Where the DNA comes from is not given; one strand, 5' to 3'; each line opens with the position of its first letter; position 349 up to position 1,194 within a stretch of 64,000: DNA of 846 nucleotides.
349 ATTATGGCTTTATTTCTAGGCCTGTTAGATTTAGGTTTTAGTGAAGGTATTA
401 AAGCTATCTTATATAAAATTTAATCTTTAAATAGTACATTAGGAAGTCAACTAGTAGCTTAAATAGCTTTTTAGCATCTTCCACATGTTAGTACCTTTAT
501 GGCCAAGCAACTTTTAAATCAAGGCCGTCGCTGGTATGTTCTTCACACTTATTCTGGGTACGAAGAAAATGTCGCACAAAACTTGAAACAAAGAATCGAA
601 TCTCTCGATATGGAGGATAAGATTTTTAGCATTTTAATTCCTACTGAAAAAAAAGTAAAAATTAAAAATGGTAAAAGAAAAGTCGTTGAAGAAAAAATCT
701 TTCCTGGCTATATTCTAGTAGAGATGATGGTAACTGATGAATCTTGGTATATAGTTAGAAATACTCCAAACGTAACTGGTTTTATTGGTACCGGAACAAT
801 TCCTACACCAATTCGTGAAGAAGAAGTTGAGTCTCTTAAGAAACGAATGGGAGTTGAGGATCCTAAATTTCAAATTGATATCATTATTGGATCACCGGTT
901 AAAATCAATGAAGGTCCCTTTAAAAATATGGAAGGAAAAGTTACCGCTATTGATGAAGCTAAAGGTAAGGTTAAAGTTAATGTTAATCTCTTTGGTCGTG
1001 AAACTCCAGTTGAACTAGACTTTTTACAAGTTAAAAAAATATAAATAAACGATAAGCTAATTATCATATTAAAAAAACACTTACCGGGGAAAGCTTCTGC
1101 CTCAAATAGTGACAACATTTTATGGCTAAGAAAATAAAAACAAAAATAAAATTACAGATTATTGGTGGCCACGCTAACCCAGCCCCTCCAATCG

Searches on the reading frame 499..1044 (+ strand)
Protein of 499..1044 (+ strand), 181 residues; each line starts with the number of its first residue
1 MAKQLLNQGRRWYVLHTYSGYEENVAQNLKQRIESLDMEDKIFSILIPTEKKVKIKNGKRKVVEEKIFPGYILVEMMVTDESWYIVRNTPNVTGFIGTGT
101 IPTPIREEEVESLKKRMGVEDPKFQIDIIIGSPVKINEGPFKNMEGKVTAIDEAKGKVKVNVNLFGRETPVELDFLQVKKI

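Call 26: search_protein_families(library=pfam, proteins=[window:499-1044:+], max_evalue=0.001)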
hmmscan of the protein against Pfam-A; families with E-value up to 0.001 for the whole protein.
window:499-1044:+ (181 aa): 2 families
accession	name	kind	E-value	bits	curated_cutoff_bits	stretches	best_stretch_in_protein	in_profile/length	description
PF02357.24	NusG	-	2.9e-32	111.5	22.2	1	11-113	2-92/93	Transcription termination factor nusG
PF00467.35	KOW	-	0.00025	21.2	22.3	1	134-160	5-31/32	KOW motif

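Call 68: find_encoding_contigs(protein=window:499-1044:+, flank=10000, max_places=1)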
Protein window:499-1044:+ (181 aa): 16 contigs read that carry it; 1 place shown.
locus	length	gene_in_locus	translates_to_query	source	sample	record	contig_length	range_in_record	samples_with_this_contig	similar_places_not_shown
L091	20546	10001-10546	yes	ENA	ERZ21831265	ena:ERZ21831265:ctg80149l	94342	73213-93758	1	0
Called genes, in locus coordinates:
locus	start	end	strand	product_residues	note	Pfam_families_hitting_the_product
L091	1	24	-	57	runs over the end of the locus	PF00037:Fer4 (weak), PF12797:Fer4_2 (weak), PF13459:Fer4_15, PF14697:Fer4_21 (weak), PF13370:Fer4_13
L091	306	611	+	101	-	PF01016:Ribosomal_L27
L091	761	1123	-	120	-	-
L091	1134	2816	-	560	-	PF06418:CTP_synth_N, PF01656:CbiA (weak), PF00117:GATase, PF07722:Peptidase_C26 (weak)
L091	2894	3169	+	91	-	-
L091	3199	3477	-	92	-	PF03572:Peptidase_S41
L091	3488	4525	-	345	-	PF00595:PDZ, PF13180:PDZ_2, PF17820:PDZ_6, PF03572:Peptidase_S41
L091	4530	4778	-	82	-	PF01300:Sua5_yciO_yrdC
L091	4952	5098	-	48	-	PF01300:Sua5_yciO_yrdC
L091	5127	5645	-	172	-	PF02674:Colicin_V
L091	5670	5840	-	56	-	-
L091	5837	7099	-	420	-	PF00133:tRNA-synt_1, PF01406:tRNA-synt_1e (faint), PF09334:tRNA-synt_1g, PF00133:tRNA-synt_1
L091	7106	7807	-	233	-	PF00590:TP_methylase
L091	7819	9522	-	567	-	-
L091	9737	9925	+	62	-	PF00584:SecE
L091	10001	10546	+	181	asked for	PF02357:NusG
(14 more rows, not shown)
